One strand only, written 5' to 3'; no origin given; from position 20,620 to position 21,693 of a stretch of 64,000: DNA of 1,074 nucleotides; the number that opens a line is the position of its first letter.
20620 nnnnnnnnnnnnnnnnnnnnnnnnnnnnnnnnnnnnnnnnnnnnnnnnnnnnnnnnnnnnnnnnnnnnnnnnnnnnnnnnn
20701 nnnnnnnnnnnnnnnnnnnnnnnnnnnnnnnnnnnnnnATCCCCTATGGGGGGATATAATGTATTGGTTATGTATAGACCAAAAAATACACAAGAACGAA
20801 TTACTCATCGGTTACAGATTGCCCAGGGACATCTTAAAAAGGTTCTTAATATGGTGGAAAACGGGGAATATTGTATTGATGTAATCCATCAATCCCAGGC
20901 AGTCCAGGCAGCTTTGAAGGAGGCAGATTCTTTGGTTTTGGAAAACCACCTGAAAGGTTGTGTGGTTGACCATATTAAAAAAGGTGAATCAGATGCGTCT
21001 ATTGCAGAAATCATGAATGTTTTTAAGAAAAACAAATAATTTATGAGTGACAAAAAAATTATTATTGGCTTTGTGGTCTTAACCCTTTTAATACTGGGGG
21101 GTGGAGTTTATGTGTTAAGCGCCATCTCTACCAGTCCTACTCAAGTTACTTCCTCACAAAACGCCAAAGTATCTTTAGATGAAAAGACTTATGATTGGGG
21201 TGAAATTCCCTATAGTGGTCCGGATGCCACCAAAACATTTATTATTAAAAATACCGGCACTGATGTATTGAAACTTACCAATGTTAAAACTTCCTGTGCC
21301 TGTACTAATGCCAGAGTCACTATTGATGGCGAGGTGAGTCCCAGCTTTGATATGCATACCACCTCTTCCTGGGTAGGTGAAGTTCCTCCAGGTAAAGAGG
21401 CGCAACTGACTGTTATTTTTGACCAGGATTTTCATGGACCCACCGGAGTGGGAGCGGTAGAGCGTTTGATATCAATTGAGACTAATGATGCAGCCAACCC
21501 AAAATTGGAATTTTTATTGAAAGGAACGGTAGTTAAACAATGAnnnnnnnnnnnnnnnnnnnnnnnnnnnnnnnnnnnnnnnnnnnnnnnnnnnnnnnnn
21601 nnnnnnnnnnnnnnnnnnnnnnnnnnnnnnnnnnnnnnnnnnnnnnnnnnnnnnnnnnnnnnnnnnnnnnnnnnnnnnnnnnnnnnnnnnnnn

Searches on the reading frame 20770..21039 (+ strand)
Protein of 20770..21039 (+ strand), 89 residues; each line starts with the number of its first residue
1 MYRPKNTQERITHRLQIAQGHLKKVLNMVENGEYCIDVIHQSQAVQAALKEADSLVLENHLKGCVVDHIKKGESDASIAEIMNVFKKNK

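Call 3: search_protein_families(library=pfam, proteins=[window:20770-21039:+], max_evalue=0.01)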
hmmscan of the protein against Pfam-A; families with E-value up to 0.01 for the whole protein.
window:20770-21039:+ (89 aa): 1 family
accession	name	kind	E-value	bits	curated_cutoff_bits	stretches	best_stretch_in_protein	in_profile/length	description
PF02583.22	Trns_repr_metal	-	1.1e-22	80.6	22.8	1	8-87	2-78/78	Metal-sensitive transcriptional repressor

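Call 12: search_protein_families(library=ncbifam, proteins=[window:20770-21039:+], max_evalue=0.01)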
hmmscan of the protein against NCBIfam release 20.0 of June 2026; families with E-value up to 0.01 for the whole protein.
window:20770-21039:+ (89 aa): 3 families
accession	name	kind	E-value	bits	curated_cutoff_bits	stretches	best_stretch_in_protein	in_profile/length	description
NF052430.1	repress_RicR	exception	4e-12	46.6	175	1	8-77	8-77/93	copper-sensing transcriptional repressor RicR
NF011613.0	PRK15039.1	equivalog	0.0023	18.6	138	1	9-84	9-84/90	Ni(II)/Co(II)-binding transcriptional repressor RcnR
NF008464.0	PRK11352.1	equivalog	0.0046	17.3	133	1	7-84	7-85/91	formaldehyde-responsive transcriptional repressor FrmR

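Call 15: find_homologous_proteins(query=window:20770-21036:+)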
Query window:20770-21036:+ (89 aa): 805 proteins with E <= 0.001 among 805 candidates; the best 120 are listed.
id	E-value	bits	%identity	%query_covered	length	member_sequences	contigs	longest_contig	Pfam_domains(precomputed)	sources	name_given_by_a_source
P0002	3.5e-51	188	100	100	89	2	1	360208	PF02583.23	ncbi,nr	ncbi:MAG: metal-sensing transcriptional repressor [Candidatus Daviesbacteria bacterium]|nr:metal-sen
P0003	3.4e-43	163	88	99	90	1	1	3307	PF02583.23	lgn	-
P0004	8.2e-43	161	87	100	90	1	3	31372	PF02583.23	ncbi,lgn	-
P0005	1.4e-42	161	84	100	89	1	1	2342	PF02583.23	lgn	-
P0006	1.8e-42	160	85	100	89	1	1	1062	PF02583.23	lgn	-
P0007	2.9e-42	160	82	100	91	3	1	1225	PF02583.23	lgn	-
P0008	7.7e-42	158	83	100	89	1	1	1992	PF02583.23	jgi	jgi:CsoR family transcriptional regulator, copper-sensing transcriptional repressor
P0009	8.7e-42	158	87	100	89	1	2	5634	PF02583.23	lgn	-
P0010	9.9e-42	158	85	97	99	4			PF02583.23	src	-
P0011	1.2e-41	158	84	100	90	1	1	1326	PF02583.23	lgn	-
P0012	1.3e-41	158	84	99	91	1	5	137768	PF02583.23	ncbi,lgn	-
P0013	1.7e-41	157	84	100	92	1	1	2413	PF02583.23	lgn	-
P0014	1.8e-41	157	83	100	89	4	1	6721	PF02583.23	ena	-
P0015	1.9e-41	157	84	100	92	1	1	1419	PF02583.23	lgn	-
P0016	2.2e-41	157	82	100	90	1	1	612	PF02583.23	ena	-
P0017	2.4e-41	157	83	99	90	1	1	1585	PF02583.23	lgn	-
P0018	3.0e-41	156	84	100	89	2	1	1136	PF02583.23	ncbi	-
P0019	8.2e-41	155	83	100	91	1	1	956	PF02583.23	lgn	-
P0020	1.7e-40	154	83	100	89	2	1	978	PF02583.23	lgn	-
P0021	1.9e-40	154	82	100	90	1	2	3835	PF02583.23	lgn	-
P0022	3.1e-40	153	81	99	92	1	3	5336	PF02583.23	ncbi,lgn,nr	ncbi:metal-sensing transcriptional repressor [Candidatus Daviesbacteria bacterium]|nr:metal-sensing 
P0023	3.5e-40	153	82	100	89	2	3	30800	PF02583.23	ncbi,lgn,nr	ncbi:metal-sensitive transcriptional regulator [Candidatus Daviesbacteria bacterium]|nr:metal-sensit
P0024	5.0e-40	153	80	100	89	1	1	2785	PF02583.23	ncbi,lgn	-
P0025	5.3e-40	152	85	97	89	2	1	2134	PF02583.23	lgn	-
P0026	6.5e-40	152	83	98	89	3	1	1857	PF02583.23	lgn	-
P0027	7.1e-40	152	80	100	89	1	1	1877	PF02583.23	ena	-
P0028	7.1e-40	152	80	100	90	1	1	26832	PF02583.23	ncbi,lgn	-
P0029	7.1e-40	152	82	99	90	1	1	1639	PF02583.23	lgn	-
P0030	7.5e-40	152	79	100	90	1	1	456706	PF02583.23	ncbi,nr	ncbi:metal-sensitive transcriptional regulator [Candidatus Daviesbacteria bacterium]|nr:metal-sensit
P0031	9.5e-40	152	81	99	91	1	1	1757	PF02583.23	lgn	-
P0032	9.7e-40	152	80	99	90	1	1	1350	PF02583.23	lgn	-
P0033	1.0e-39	152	79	100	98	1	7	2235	PF02583.23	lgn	-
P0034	1.1e-39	151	80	98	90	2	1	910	PF02583.23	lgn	-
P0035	1.2e-39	151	84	99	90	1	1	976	PF02583.23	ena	-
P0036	1.3e-39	151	80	99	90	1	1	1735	PF02583.23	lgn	-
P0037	1.5e-39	151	79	100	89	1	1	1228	PF02583.23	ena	-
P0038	1.5e-39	151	78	99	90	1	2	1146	PF02583.23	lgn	-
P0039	1.6e-39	151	80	100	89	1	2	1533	PF02583.23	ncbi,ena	-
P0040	1.7e-39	151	83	98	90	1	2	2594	PF02583.23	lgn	-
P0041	1.9e-39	151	81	99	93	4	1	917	PF02583.23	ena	-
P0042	2.0e-39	151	81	99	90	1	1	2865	PF02583.23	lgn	-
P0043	2.1e-39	151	83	98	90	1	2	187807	PF02583.23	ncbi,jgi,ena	-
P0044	2.2e-39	151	80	99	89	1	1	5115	PF02583.23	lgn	-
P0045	3.0e-39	150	80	98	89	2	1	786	PF02583.23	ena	-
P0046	3.1e-39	150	78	99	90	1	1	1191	PF02583.23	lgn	-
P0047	3.7e-39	150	78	99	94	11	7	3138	PF02583.23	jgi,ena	-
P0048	3.9e-39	150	80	100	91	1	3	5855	PF02583.23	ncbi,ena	-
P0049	4.6e-39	149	79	98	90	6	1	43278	PF02583.23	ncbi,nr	ncbi:MAG: metal-sensitive transcriptional regulator [bacterium]|nr:metal-sensitive transcriptional r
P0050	5.4e-39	149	80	99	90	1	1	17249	PF02583.23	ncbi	-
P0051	5.9e-39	149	82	100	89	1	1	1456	PF02583.23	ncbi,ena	-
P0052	6.4e-39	149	80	99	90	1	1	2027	PF02583.23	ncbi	-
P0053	7.2e-39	149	78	99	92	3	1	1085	PF02583.23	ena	-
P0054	7.2e-39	149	80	99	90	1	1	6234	PF02583.23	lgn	-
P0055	8.2e-39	149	78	99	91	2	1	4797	PF02583.23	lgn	-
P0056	8.5e-39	149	81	100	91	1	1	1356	PF02583.23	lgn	-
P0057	9.8e-39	148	78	100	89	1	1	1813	PF02583.23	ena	-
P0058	9.8e-39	148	79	100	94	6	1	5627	PF02583.23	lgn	-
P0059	1.0e-38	148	80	100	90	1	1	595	PF02583.23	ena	-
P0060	1.0e-38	148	78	98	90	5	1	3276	PF02583.23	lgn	-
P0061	1.2e-38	148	80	99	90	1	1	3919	PF02583.23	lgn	-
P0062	1.3e-38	148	76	100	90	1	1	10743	PF02583.23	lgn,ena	-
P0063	1.4e-38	148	78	100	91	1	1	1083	PF02583.23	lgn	-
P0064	1.4e-38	148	81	99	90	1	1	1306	PF02583.23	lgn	-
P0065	1.6e-38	148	78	99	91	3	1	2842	PF02583.23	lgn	-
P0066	1.7e-38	148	78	100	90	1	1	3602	PF02583.23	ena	-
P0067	1.9e-38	147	77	99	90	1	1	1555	PF02583.23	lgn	-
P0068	2.1e-38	147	80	99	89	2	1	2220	PF02583.23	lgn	-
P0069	2.1e-38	147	80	99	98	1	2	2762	PF02583.23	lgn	-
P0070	2.3e-38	147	79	98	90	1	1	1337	PF02583.23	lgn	-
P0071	2.6e-38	147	74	99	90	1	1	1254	PF02583.23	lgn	-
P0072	3.3e-38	147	78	99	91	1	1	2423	PF02583.23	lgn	-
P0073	3.3e-38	147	78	98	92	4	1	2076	PF02583.23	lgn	-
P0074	3.5e-38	147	77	99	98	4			PF02583.23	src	-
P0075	3.5e-38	147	75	100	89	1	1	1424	PF02583.23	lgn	-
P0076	3.5e-38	147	78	98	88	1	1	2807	PF02583.23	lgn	-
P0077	3.6e-38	147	75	99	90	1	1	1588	PF02583.23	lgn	-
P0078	3.7e-38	147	80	100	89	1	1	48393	PF02583.23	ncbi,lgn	-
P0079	4.7e-38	146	79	100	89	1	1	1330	PF02583.23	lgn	-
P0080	4.7e-38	146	78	99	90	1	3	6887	PF02583.23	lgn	-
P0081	5.3e-38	146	78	99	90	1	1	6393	PF02583.23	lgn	-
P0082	6.2e-38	146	80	100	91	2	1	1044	PF02583.23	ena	-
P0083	7.0e-38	146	77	98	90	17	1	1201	PF02583.23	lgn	-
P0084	8.7e-38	145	79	100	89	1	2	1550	PF02583.23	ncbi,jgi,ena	-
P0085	9.2e-38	145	77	98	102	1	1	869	PF02583.23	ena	-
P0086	9.3e-38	145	76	99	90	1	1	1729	PF02583.23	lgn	-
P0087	9.4e-38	145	78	100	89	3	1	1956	PF02583.23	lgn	-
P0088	9.6e-38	145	78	99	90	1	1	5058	PF02583.23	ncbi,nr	ncbi:metal-sensing transcriptional repressor [Patescibacteria group bacterium]|nr:metal-sensing tran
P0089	1.0e-37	145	80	99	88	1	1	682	PF02583.23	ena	-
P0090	1.1e-37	145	77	99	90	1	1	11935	PF02583.23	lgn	-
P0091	1.1e-37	145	77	99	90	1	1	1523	PF02583.23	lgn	-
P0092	1.1e-37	145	78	100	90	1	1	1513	PF02583.23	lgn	-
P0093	1.4e-37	145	75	99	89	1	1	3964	PF02583.23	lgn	-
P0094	1.4e-37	145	80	97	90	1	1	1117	PF02583.23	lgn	-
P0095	1.6e-37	145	77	99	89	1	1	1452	PF02583.23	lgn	-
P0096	1.6e-37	145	78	99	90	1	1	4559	PF02583.23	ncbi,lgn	-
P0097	1.9e-37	144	77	99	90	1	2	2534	PF02583.23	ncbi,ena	-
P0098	2.3e-37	144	78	99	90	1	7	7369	PF02583.23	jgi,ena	-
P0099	2.4e-37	144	76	99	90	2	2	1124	PF02583.23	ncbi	-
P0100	2.6e-37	144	76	99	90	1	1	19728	PF02583.23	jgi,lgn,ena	-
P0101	2.8e-37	144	76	100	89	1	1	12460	PF02583.23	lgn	-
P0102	3.2e-37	144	77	99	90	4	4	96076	PF02583.23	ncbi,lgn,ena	-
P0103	3.5e-37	143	75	100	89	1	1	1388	PF02583.23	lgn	-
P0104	3.6e-37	143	78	100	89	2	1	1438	PF02583.23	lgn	-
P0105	3.8e-37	143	80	97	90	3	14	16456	PF02583.23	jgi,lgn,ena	-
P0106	4.0e-37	143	76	100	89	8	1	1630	PF02583.23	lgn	-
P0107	4.1e-37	143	75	99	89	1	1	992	PF02583.23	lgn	-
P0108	4.8e-37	143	74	100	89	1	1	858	PF02583.23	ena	-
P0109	4.9e-37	143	76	99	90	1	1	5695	PF02583.23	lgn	-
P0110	5.4e-37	143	76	100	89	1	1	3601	PF02583.23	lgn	-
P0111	6.5e-37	143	76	99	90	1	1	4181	PF02583.23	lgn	-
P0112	7.5e-37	142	76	99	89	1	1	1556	PF02583.23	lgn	-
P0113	8.6e-37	142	77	97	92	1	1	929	PF02583.23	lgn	-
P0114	8.6e-37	142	73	100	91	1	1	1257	PF02583.23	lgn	-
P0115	8.8e-37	142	76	100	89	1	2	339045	PF02583.23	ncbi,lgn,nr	ncbi:metal-sensitive transcriptional regulator [Candidatus Daviesbacteria bacterium]|nr:metal-sensit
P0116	9.4e-37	142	76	100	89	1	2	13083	PF02583.23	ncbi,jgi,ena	-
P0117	1.0e-36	142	77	99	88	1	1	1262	PF02583.23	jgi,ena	-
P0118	1.1e-36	142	76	100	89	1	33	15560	PF02583.23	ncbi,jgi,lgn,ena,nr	ncbi:hypothetical protein A3B42_04655 [Candidatus Daviesbacteria bacterium RIFCSPLOWO2_01_FULL_38_10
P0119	1.1e-36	142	78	99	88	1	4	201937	PF02583.23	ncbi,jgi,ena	-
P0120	1.1e-36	142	78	100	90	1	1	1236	PF02583.23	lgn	-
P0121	1.2e-36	142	71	98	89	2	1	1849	PF02583.23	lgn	-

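Call 17: find_related_loci(query=A1, collection=genome_contigs, flank=6000)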
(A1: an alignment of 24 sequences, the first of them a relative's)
Query A1 (89 aa) in genome_contigs; peptide patterns used: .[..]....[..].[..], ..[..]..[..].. (x = any residue, [..] = any of these).
554 stretches matched a pattern; 129 encode a relative of the query (tblastn E <= 1e-3); the best 80 are kept; 80 distinct loci.
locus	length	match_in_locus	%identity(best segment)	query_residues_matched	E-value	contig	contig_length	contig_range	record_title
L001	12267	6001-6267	87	1-89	4e-49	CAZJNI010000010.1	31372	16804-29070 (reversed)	MAG TPA_asm: uncultured Gammaproteobacteria bacterium isolate binchicken_co38_1358 genome assembly, contig: NODE_2969_le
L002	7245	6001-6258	85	2-87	2e-47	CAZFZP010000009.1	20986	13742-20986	MAG TPA_asm: uncultured Gammaproteobacteria bacterium isolate SRP050083_co3_227 genome assembly, contig: NODE_1831_lengt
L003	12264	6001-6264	84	2-89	6e-47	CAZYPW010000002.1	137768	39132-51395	MAG TPA_asm: uncultured Gammaproteobacteria bacterium isolate binchicken_co38_269 genome assembly, contig: NODE_320_leng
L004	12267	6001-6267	82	1-89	1e-46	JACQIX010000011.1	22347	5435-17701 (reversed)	MAG: Candidatus Daviesbacteria bacterium isolate NC_groundwater_1136_Ag_S-0.1um_38_183 S_p1_S3_coassembly_k141_292336, w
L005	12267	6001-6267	79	1-89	2e-46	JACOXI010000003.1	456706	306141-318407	MAG: Candidatus Daviesbacteria bacterium isolate NC_groundwater_149_Ag_S-0.1um_39_14 S4_GD2017_2_S1_scaffold_3, whole ge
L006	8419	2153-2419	80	1-89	5e-46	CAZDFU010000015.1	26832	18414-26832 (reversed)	MAG TPA_asm: uncultured Gammaproteobacteria bacterium isolate binchicken_co251_985 genome assembly, contig: NODE_2448_le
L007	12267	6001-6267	80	1-89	3e-46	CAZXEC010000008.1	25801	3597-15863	MAG TPA_asm: uncultured Gammaproteobacteria bacterium isolate binchicken_co110_1207 genome assembly, contig: NODE_4179_l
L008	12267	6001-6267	81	1-89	1e-45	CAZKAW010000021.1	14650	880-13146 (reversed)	MAG TPA_asm: uncultured Gammaproteobacteria bacterium isolate binchicken_co38_470 genome assembly, contig: NODE_8661_len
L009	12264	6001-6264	78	1-88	6e-45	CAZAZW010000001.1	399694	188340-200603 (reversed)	MAG TPA_asm: uncultured Gammaproteobacteria bacterium isolate SRP090828_co2_161 genome assembly, contig: NODE_2_length_3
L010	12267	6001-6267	78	1-89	1e-44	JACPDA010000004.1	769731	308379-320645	MAG: Candidatus Daviesbacteria bacterium isolate NC_groundwater_297_Ag_B-0.1um_41_14 S7_GD2017_3_B1_scaffold_1, whole ge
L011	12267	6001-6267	75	1-89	3e-44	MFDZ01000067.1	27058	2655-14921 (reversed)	MAG: Candidatus Daviesbacteria bacterium RIFCSPLOWO2_02_FULL_41_8 rifcsplowo2_02_scaffold_8513, whole genome shotgun seq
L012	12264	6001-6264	75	2-89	6e-44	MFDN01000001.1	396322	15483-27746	MAG: Candidatus Daviesbacteria bacterium RIFCSPLOWO2_01_FULL_39_23 rifcsplowo2_01_scaffold_1, whole genome shotgun seque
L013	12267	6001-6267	76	1-89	4e-43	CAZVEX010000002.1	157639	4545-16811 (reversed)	MAG TPA_asm: uncultured Gammaproteobacteria bacterium isolate binchicken_co38_210 genome assembly, contig: NODE_248_leng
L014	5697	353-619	76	1-89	2e-43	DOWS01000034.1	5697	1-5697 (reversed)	MAG TPA_asm: Candidatus Daviesbacteria bacterium isolate UBA9644 contig_43115, whole genome shotgun sequence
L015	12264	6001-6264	77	2-89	4e-43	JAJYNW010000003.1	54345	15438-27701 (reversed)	MAG: bacterium isolate DBS2-4.bin98 NODE_884_length_54345_cov_4.14977, whole genome shotgun sequence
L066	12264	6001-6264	59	1-88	1e-32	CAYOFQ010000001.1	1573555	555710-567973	MAG TPA_asm: uncultured Gammaproteobacteria bacterium isolate SRP342105_co1_162 genome assembly, contig: NODE_1_length_1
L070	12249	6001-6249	61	5-87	5e-32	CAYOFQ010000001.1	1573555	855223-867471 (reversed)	MAG TPA_asm: uncultured Gammaproteobacteria bacterium isolate SRP342105_co1_162 genome assembly, contig: NODE_1_length_1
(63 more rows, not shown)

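Call 61: find_encoding_contigs(protein=P0009, flank=6000, max_places=3)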
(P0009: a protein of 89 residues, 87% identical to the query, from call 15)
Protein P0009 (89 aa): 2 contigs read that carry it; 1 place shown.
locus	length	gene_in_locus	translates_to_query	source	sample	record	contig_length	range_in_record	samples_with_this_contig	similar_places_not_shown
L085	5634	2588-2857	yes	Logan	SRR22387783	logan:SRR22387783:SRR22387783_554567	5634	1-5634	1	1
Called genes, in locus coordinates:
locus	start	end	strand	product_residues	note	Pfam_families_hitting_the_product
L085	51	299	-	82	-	PF03144:GTP_EFTU_D2 (weak)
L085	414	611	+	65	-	PF04070:DUF378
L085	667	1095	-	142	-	PF13798:PCYCGC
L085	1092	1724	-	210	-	PF01794:Ferric_reduct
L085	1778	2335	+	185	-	-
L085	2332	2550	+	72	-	-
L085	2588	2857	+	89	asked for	PF02583:Trns_repr_metal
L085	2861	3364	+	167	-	PF22544:HYDIN_VesB_CFA65-like_Ig, PF07610:DUF1573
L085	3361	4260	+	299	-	-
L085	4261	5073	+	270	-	-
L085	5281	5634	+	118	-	?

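Call 62: find_encoding_contigs(protein=P0003, flank=6000, max_places=3)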
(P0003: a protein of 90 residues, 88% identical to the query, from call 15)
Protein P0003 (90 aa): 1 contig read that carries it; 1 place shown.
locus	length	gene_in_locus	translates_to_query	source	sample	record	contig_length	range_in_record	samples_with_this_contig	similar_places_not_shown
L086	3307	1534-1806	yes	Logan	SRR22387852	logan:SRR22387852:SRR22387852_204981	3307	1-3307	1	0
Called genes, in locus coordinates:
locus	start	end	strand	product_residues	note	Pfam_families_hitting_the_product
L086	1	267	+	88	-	?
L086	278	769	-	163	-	PF01988:VIT1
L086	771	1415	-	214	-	PF01794:Ferric_reduct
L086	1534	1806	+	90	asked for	PF02583:Trns_repr_metal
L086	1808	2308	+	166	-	PF07610:DUF1573, PF22544:HYDIN_VesB_CFA65-like_Ig (weak)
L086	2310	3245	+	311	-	-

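Call 64: search_solved_structures(query=window:20770-21036:+, max_evalue=0.001, show_alignments=5)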
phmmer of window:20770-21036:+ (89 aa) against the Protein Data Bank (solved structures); distinct sequences matched with E-value up to 0.001: 8.
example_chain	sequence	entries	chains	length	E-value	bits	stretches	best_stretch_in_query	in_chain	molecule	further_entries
4m1p_A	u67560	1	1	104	7.3e-15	58.1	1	3-87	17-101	Copper-sensitive operon repressor (CsoR)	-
2hh7_A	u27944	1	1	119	7.5e-13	51.7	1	11-86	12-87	Hypothetical protein CsoR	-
3aai_A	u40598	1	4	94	4.8e-11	45.9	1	7-86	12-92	Copper homeostasis operon regulatory protein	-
6ahx_A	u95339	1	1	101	3e-08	37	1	8-81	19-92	Putative cytosolic protein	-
5fmn_A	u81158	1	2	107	3.9e-08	36.6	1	7-83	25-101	INRS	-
4adz_A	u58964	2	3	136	1.7e-07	34.6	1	13-80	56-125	CSOR | COPPER SENSITIVE OPERON REPRESSOR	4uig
5lcy_A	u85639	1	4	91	0.00082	22.9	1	7-74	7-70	Frmr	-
7mq1_A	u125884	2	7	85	0.00099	22.6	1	12-74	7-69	Copper-sensing transcriptional repressor csoR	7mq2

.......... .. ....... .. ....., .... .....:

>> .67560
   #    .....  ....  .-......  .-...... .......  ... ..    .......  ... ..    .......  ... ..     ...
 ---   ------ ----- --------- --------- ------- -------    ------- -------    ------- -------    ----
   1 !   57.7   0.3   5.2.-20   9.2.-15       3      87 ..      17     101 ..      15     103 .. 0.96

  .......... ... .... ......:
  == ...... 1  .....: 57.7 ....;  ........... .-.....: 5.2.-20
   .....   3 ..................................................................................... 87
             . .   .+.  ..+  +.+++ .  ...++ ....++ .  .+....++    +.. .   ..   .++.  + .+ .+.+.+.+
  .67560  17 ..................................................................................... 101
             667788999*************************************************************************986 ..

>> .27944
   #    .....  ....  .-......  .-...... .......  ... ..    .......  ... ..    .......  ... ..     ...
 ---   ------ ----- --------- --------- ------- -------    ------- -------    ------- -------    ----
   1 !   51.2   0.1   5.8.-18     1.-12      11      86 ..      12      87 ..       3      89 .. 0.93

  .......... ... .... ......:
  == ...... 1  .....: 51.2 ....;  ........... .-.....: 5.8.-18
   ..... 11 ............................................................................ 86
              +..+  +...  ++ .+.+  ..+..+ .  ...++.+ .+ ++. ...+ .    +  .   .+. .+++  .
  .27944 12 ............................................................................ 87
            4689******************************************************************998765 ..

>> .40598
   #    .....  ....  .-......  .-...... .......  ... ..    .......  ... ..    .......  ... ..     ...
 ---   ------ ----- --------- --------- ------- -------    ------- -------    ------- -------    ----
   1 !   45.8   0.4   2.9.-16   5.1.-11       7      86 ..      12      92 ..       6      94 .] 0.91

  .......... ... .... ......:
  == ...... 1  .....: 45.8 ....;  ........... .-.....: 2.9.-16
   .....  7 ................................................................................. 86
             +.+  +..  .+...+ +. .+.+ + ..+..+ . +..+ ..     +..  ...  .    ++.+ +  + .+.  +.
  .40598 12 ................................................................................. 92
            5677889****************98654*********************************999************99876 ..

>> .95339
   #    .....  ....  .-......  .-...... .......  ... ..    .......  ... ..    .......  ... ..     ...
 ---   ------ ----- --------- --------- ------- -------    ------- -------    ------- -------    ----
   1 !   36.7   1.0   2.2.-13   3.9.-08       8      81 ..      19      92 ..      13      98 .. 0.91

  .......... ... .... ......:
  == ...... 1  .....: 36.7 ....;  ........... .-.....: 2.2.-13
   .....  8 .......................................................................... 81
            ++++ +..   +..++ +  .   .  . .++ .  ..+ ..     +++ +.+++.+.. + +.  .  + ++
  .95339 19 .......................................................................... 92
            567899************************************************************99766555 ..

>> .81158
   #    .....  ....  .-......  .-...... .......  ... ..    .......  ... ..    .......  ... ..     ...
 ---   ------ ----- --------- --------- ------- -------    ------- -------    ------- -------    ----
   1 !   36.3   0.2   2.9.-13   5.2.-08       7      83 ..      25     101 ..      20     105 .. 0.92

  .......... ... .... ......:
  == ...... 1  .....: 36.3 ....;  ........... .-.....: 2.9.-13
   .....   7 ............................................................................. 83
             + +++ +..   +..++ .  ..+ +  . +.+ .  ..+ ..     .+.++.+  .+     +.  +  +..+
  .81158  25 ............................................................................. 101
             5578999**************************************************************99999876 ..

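Call 73: search_protein_families(library=pfam, proteins=[L011:5355-5888:+], max_evalue=0.01)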
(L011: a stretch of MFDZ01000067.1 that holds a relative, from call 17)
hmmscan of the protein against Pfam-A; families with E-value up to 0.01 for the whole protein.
L011:5355-5888:+ (177 aa): 1 family
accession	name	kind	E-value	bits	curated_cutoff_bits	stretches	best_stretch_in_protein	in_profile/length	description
PF05443.17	ROS_MUCR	-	4.5e-10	40.1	25.4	1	12-73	57-117/123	ROS/MUCR transcriptional regulator protein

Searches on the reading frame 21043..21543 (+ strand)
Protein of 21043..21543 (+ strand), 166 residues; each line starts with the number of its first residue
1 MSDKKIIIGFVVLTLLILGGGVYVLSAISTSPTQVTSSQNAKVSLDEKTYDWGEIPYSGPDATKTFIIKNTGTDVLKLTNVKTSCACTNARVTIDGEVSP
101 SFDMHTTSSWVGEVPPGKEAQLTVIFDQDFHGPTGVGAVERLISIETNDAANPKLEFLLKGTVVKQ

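Call 3: search_protein_families(library=pfam, proteins=[window:21043-21543:+], max_evalue=0.01)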
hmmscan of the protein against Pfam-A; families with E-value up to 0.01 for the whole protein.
window:21043-21543:+ (166 aa): 2 families
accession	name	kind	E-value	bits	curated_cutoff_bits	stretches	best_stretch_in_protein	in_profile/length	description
PF07610.17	DUF1573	-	5.3e-14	52.5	26.1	1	44-162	2-97/98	Protein of unknown function (DUF1573)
PF22544.2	HYDIN_VesB_CFA65-like_Ig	-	2.7e-10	40.8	25.5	1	41-160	1-98/100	HYDIN/CFA65/VesB-like, Ig-like domain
